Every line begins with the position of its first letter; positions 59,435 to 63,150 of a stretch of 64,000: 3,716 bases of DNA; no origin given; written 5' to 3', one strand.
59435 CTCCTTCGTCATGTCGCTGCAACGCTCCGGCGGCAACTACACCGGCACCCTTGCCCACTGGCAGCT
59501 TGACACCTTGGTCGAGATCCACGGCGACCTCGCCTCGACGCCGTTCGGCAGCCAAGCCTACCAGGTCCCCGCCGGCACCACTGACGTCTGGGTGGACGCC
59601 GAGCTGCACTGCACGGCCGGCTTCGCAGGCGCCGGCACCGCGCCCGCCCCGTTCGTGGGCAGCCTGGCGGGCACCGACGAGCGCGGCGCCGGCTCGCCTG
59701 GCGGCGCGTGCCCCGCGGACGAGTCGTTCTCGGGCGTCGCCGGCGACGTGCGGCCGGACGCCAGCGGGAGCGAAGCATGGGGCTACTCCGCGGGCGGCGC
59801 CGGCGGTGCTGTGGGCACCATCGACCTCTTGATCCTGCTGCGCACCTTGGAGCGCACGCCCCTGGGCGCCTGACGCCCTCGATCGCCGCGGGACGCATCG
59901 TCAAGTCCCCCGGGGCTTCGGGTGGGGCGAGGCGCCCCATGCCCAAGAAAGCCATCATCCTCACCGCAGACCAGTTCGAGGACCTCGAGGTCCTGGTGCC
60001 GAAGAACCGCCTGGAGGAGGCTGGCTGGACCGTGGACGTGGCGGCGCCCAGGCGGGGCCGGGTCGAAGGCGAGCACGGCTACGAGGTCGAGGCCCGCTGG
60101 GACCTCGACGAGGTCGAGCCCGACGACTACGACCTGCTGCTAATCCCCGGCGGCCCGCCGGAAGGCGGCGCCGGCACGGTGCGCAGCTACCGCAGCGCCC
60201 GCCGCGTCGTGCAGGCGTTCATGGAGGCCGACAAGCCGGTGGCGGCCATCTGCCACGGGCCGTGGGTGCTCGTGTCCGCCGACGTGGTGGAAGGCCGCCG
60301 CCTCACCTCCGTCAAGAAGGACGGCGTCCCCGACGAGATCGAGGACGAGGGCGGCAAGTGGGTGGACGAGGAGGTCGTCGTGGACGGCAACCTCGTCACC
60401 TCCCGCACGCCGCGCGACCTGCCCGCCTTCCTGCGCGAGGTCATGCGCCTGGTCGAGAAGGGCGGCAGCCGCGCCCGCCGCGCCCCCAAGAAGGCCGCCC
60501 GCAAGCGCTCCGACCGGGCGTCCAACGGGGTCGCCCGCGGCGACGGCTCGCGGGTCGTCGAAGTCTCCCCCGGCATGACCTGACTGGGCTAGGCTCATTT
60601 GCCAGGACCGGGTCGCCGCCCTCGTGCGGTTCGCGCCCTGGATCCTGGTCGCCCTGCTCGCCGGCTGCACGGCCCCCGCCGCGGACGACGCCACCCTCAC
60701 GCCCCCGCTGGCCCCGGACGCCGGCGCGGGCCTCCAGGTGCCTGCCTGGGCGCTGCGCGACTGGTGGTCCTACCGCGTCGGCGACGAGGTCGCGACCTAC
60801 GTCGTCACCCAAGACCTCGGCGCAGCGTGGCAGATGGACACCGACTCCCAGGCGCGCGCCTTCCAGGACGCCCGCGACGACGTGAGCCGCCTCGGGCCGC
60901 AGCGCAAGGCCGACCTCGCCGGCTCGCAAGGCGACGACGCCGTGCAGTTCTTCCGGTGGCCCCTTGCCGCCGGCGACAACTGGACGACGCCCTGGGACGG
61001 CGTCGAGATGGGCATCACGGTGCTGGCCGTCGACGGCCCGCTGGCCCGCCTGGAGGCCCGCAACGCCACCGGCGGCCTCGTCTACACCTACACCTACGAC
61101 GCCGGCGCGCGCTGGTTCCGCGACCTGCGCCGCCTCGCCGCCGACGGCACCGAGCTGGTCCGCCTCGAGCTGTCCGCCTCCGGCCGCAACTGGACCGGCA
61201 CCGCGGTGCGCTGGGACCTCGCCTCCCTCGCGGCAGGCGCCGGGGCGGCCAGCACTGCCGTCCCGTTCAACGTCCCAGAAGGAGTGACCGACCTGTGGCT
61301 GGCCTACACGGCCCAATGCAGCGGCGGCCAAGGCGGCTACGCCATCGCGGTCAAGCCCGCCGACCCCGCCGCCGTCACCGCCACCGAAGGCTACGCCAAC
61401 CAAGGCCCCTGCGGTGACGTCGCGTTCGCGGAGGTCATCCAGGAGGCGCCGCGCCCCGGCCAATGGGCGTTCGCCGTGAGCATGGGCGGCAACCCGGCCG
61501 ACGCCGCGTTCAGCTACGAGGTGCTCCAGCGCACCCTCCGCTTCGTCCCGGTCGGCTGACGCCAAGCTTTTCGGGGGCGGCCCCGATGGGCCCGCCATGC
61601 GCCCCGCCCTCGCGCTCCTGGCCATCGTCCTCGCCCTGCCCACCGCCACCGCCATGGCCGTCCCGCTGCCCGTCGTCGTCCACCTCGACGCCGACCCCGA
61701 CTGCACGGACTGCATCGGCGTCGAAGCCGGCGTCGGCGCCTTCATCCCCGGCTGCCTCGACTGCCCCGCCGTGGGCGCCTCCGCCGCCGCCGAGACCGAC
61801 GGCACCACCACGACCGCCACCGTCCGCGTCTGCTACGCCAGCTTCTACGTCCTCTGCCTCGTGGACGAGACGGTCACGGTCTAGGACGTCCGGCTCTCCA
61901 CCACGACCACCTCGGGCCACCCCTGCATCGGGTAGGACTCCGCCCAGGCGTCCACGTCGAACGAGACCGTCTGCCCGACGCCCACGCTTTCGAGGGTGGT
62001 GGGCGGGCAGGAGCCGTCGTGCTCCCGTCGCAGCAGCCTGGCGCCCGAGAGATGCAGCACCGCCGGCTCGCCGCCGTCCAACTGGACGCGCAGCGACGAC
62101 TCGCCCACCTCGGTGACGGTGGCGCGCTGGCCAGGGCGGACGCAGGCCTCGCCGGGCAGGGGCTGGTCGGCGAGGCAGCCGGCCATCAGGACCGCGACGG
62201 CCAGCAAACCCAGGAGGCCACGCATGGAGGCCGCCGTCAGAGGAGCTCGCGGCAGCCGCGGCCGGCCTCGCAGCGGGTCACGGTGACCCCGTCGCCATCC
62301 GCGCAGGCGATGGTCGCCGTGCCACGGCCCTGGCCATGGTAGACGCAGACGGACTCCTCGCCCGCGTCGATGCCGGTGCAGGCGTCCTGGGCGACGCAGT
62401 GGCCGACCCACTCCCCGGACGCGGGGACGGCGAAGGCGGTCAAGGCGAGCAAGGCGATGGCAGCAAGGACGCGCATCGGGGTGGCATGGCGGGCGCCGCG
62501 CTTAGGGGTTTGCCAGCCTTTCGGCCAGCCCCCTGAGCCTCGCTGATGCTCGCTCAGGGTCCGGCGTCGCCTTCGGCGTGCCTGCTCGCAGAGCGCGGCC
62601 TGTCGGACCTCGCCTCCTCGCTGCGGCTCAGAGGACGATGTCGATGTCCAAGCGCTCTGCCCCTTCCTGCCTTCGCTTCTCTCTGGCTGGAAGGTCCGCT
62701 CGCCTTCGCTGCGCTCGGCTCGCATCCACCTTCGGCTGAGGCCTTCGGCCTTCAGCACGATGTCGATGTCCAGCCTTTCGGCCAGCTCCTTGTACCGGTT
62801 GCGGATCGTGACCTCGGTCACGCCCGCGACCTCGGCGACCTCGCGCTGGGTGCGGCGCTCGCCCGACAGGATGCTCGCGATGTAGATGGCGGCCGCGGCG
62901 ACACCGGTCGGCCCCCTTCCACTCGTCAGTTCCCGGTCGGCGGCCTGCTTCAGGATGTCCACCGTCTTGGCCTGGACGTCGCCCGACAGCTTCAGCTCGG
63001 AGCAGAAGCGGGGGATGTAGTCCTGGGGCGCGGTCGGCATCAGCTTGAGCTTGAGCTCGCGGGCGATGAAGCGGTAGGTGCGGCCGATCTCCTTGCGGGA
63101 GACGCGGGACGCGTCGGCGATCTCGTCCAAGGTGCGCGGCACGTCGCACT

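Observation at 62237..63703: tfb (TFIIB) carries a ~122-bp insertion with 16-bp direct repeats that removes its stop codon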

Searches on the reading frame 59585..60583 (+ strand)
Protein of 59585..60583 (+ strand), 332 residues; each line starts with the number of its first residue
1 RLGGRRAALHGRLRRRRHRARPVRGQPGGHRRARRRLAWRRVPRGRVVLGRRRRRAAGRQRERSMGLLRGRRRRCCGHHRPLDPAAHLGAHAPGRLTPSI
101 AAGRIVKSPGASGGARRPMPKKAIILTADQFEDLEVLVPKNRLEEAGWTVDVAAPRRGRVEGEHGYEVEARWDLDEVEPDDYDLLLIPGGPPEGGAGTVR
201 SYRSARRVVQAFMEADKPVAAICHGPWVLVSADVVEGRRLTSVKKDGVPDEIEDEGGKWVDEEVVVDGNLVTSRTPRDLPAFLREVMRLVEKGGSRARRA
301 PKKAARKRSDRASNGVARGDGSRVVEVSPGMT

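Call 48: search_protein_families(library=pfam, proteins=[window:59585-60583:+], max_evalue=0.01)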
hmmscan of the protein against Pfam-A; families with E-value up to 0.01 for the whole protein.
window:59585-60583:+ (332 aa): 2 families
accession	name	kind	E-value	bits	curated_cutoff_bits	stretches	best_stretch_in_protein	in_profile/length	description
PF01965.30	DJ-1_PfpI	-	6.1e-49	166.4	26.6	1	121-288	1-164/165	DJ-1/PfpI family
PF07685.20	GATase_3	-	0.00071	19.7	27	1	178-226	37-85/196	CobB/CobQ-like glutamine amidotransferase domain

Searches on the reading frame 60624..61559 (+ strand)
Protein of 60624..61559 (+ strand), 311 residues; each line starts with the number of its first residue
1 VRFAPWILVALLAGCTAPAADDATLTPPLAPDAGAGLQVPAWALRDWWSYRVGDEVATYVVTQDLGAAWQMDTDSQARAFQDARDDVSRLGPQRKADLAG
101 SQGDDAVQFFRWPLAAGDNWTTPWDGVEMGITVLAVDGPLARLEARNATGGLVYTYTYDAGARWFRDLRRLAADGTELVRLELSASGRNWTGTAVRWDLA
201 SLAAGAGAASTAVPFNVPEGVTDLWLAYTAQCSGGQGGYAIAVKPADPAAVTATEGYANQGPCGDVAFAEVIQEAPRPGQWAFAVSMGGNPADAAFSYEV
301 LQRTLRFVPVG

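Call 48: search_protein_families(library=pfam, proteins=[window:60624-61559:+], max_evalue=0.01)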
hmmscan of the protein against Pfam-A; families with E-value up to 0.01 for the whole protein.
window:60624-61559:+ (311 aa): 0 families

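Call 53: find_encoding_contigs(protein=window:60624-61559:+, flank=10000, max_places=6)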
Protein window:60624-61559:+ (311 aa): 1 contig read that carries it; 1 place shown.
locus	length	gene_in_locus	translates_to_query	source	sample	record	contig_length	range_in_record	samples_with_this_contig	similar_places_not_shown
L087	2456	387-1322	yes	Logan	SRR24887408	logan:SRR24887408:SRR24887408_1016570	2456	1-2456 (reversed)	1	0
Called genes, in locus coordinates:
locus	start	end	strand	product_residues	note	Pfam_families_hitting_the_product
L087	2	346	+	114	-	?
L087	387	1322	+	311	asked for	-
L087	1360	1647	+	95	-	-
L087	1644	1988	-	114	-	-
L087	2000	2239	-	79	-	-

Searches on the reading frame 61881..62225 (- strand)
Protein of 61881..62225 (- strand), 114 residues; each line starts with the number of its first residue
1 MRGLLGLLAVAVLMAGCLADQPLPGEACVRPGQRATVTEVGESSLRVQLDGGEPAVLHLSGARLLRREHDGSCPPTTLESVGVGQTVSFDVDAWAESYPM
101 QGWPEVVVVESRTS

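Call 31: find_encoding_contigs(protein=window:61881-62225:-, flank=3000, max_places=10)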
Protein window:61881-62225:- (114 aa): 2 contigs read that carry it; 2 places shown.
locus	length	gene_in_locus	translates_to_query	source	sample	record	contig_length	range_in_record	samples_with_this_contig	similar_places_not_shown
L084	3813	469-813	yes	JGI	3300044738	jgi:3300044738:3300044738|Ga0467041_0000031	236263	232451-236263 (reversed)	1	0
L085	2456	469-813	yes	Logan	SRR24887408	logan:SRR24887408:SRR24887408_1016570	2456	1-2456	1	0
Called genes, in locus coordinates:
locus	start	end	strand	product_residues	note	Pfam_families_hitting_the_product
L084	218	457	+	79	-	-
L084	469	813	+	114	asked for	-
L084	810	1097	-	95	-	-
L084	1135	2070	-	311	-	-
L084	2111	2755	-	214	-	PF01965:DJ-1_PfpI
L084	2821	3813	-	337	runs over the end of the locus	-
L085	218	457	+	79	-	-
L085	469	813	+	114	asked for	-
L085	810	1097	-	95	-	-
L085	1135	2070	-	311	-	-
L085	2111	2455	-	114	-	?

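Call 48: search_protein_families(library=pfam, proteins=[window:61881-62225:-], max_evalue=0.01)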
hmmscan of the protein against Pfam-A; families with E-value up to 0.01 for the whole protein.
window:61881-62225:- (114 aa): 0 families

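Call 54: find_encoding_contigs(protein=window:61881-62225:-, flank=10000, max_places=4)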
Protein window:61881-62225:- (114 aa): 2 contigs read that carry it; 2 places shown.
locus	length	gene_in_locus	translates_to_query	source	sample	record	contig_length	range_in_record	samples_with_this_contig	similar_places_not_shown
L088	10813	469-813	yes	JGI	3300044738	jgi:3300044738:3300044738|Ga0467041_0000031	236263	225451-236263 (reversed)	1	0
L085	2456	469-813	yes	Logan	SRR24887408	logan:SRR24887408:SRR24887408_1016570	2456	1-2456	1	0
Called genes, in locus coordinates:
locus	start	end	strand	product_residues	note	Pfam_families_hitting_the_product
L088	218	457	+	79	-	-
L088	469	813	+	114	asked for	-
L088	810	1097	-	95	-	-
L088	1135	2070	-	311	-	-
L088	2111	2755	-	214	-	PF01965:DJ-1_PfpI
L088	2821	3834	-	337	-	-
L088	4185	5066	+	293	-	PF01047:MarR (faint), PF12802:MarR_2 (faint), PF01022:HTH_5 (faint), PF12840:HTH_20 (faint), PF13412:HTH_24 (faint), PF24266:HTH_HVO_0163_N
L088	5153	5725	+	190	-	PF03266:NTPase_1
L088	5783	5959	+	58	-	-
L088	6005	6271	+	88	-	-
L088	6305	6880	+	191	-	PF03232:COQ7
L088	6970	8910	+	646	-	PF13271:DUF4062, PF13424:TPR_12 (faint), PF00515:TPR_1 (faint), PF07719:TPR_2 (faint), PF13374:TPR_10 (faint)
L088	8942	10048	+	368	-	PF02005:TRM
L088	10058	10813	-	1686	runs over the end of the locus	-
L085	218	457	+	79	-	-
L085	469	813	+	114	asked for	-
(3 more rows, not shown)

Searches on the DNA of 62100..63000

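Call 29: search_rna_families(source=window, start=62100, end=63000, threshold=evalue, max_evalue=10)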
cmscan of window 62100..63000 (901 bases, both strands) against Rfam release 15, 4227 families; matches with E-value up to 10: 1.
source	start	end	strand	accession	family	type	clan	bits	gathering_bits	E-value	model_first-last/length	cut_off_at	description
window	62298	62318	-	RF01356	CRISPR-DR28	Gene; CRISPR;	-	16.3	35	7.9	1-24/24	no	CRISPR RNA direct repeat element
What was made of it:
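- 62477..62752 (-): Repeat- and hairpin-rich spacer of non-coding composition, read as the TFB 'extension' in the window's frame. No Rfam family (call 29).
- On Known structured RNA (Rfam): One sub-threshold chance hit only, CRISPR-DR28 at 16.3 bits against a gathering score of 35 (call 29).
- Tried and rejected: Rfam on 62100-63000 found nothing real (call 29).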

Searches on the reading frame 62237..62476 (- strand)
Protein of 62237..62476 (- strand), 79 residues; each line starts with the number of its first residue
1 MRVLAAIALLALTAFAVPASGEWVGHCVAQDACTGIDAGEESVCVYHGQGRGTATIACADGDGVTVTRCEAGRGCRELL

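Call 48: search_protein_families(library=pfam, proteins=[window:62237-62476:-], max_evalue=0.01)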
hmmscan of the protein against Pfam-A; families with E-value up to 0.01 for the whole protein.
window:62237-62476:- (79 aa): 0 families

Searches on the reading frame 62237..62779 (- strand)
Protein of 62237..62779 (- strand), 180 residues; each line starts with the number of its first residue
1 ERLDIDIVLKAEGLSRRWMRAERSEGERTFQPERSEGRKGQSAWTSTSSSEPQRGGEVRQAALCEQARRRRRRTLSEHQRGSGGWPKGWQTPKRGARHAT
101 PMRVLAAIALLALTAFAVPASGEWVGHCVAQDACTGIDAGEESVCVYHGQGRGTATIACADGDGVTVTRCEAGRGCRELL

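Call 35: find_homologous_proteins(query=window:62237-62779:-, max_evalue=0.01)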
Query window:62237-62779:-: 498 candidates shared short words with the query, none scored E <= 0.01.
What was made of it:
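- On Programmed ribosomal frameshift or readthrough: No homologues of the extension (call 35).
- Tried and rejected: A protein search with the extension plus the Cys-rich ORF gave no hit (call 35).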
